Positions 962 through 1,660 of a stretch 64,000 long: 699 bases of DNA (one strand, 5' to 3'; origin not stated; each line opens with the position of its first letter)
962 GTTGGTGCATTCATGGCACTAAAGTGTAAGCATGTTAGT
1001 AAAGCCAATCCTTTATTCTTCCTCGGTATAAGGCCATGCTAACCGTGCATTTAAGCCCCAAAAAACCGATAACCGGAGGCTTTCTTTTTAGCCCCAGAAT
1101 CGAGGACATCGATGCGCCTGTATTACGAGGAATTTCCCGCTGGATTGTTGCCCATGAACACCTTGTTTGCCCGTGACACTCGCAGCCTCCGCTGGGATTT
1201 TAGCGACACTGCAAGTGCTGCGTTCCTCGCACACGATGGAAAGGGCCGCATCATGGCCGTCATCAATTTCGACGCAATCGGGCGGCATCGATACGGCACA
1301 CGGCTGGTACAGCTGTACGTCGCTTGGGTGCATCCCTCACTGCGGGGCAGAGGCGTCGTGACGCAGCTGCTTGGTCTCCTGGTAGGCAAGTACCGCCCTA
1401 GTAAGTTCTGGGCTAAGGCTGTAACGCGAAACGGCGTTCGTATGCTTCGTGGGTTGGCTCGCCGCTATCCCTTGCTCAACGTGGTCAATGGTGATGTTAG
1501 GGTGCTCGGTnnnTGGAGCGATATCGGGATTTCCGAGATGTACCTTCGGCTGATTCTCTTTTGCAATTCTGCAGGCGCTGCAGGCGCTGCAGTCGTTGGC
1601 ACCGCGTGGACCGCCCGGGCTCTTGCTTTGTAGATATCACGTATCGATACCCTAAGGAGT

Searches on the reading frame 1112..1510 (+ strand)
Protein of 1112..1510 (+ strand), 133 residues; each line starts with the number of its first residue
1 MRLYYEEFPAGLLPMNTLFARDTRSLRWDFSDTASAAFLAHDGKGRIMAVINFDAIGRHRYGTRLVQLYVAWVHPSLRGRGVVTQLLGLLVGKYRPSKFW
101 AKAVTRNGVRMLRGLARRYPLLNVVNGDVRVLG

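Call 35: search_protein_families(library=pfam, alignment_id=A2, max_evalue=0.001)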
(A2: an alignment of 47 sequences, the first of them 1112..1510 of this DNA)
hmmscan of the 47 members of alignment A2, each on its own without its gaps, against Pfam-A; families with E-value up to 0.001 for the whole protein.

A. member 1, window:1112-1510:+ (133 aa): 1 family
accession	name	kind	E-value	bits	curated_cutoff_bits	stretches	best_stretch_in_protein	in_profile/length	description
PF00583.31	Acetyltransf_1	-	3.9e-05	24.3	20.7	1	22-95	20-89/116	Acetyltransferase (GNAT) family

B. families by the number of members that match (of 47 scanned): 19 families
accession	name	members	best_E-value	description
PF00383.29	dCMP_cyt_deam_1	1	2.5e-26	Cytidine and deoxycytidylate deaminase zinc-binding region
PF14437.12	MafB19-deam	1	1.9e-18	MafB19-like deaminase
PF14279.12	HNH_5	1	2.7e-17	HNH endonuclease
PF00149.33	Metallophos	1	5.9e-16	Calcineurin-like phosphoesterase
PF08291.16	Peptidase_M15_3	1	1.3e-14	Peptidase M15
PF05951.18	Peptidase_M15_2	1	3.8e-14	Bacterial protein of unknown function (DUF882)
PF01844.29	HNH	1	5e-13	HNH endonuclease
PF13298.12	LigD_N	1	3.3e-10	DNA Ligase D 3'-phosphoesterase domain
PF04055.27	Radical_SAM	1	3.9e-09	Radical SAM superfamily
PF00112.29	Peptidase_C1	1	4.1e-09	Papain family cysteine protease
PF13328.12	HD_4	1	7.9e-09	HD domain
PF12850.12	Metallophos_2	1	3.3e-06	Calcineurin-like phosphoesterase superfamily domain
PF00717.28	Peptidase_S24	1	4.3e-06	Peptidase S24-like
PF22178.3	Gp5_trimer_C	1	9.8e-06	Bacteriophage T4 gp5 C-terminal trimerisation domain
PF00583.31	Acetyltransf_1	1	3.9e-05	Acetyltransferase (GNAT) family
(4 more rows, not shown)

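Call 36: search_protein_families(library=phrogs, alignment_id=A2, max_evalue=0.00001)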
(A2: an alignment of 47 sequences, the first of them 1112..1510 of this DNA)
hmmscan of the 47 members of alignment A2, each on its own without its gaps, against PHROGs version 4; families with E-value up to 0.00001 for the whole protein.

A. member 1, window:1112-1510:+ (133 aa): 0 families

B. families by the number of members that match (of 47 scanned): 49 families (the first 25 are shown)
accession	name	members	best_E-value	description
phrog_547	-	2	5.5e-50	phosphoesterase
phrog_174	-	1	7.8e-49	dCMP deaminase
phrog_16726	-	1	5e-35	HNH endonuclease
phrog_990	-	1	8.2e-33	metal-dependent phosphohydrolase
phrog_2369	-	1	3.6e-30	dCMP deaminase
phrog_894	-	1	1.5e-27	endolysin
phrog_114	-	1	2.2e-18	ATP-dependent DNA ligase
phrog_1649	-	1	2.4e-16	metallo-phosphoesterase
phrog_8745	-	1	1.4e-15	tail fiber protein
phrog_2214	-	1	9.1e-15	HNH endonuclease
phrog_2118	-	1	1.9e-14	HNH endonuclease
phrog_9198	-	1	4.5e-14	-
phrog_14314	-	1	9.4e-14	HNH endonuclease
phrog_16867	-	1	1.5e-13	-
phrog_338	-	1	1.8e-13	HNH endonuclease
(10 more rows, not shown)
